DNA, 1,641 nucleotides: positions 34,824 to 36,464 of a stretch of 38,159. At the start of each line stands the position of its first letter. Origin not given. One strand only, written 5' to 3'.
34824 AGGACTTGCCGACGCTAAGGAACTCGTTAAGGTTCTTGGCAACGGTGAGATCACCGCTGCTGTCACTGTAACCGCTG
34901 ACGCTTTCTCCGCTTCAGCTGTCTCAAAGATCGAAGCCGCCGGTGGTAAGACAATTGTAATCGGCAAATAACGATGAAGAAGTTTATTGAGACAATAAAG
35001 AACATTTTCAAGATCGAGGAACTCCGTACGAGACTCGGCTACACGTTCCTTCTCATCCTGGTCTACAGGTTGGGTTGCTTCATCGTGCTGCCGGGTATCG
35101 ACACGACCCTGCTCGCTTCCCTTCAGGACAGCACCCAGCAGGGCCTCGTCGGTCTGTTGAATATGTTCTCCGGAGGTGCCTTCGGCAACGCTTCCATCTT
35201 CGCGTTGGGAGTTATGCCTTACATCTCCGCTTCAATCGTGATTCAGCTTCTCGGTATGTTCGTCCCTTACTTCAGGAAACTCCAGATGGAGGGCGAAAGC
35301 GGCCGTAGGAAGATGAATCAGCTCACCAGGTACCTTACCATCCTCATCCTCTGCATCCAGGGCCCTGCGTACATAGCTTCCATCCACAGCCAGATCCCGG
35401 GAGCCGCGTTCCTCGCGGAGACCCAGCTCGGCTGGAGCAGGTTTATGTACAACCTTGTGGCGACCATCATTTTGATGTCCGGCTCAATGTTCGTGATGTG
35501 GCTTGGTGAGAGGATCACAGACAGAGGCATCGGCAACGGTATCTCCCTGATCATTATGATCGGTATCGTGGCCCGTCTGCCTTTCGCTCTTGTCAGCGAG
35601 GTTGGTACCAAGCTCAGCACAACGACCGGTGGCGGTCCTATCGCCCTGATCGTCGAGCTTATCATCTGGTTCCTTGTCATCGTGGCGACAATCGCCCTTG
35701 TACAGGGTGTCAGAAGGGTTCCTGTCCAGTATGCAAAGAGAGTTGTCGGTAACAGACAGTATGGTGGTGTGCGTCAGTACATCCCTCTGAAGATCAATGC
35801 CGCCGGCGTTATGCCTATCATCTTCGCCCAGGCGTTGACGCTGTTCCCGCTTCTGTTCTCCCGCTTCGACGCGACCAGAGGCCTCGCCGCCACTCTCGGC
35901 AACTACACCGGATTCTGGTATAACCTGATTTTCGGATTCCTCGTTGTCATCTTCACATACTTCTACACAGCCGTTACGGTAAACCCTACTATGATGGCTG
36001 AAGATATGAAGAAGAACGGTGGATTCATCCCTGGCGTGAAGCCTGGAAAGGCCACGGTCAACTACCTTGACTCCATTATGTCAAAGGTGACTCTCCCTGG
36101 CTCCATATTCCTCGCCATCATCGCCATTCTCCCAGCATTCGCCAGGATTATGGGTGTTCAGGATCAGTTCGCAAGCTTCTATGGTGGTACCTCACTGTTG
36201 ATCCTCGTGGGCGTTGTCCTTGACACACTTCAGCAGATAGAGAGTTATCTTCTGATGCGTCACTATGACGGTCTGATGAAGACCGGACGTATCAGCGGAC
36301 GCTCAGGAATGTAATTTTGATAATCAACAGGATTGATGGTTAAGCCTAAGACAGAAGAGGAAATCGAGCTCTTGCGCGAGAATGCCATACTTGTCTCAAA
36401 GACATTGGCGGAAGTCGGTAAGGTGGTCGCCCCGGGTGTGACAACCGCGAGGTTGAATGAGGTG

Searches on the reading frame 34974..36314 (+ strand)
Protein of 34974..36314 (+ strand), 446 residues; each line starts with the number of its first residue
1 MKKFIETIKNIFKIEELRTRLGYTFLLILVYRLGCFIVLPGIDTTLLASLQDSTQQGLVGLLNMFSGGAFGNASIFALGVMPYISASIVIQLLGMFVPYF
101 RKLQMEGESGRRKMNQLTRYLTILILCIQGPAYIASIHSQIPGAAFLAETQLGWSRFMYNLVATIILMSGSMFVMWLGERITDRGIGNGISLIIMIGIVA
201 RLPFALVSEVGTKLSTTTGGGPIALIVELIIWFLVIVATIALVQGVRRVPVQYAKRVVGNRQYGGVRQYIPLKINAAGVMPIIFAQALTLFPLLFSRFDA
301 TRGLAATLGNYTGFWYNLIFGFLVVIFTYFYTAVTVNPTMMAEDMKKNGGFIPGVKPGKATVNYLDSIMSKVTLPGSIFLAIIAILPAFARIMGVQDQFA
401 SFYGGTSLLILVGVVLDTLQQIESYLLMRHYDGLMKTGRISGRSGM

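Call 15: find_encoding_contigs(protein=window:34974-36314:+, flank=10000, max_places=6)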
Protein window:34974-36314:+ (446 aa): 1 contig read that carries it; 1 place shown.
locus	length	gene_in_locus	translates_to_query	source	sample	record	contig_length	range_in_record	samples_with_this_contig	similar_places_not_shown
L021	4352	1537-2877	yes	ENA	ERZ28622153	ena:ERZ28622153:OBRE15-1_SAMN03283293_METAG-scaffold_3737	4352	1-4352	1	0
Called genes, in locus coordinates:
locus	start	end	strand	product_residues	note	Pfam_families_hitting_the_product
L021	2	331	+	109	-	?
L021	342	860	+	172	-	PF00333:Ribosomal_S5, PF03719:Ribosomal_S5_C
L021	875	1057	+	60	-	PF00327:Ribosomal_L30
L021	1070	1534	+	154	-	-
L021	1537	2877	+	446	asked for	PF00344:SecY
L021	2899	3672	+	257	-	PF00557:Peptidase_M24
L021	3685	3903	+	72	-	PF01176:eIF-1a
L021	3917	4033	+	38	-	PF00444:Ribosomal_L36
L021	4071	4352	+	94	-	?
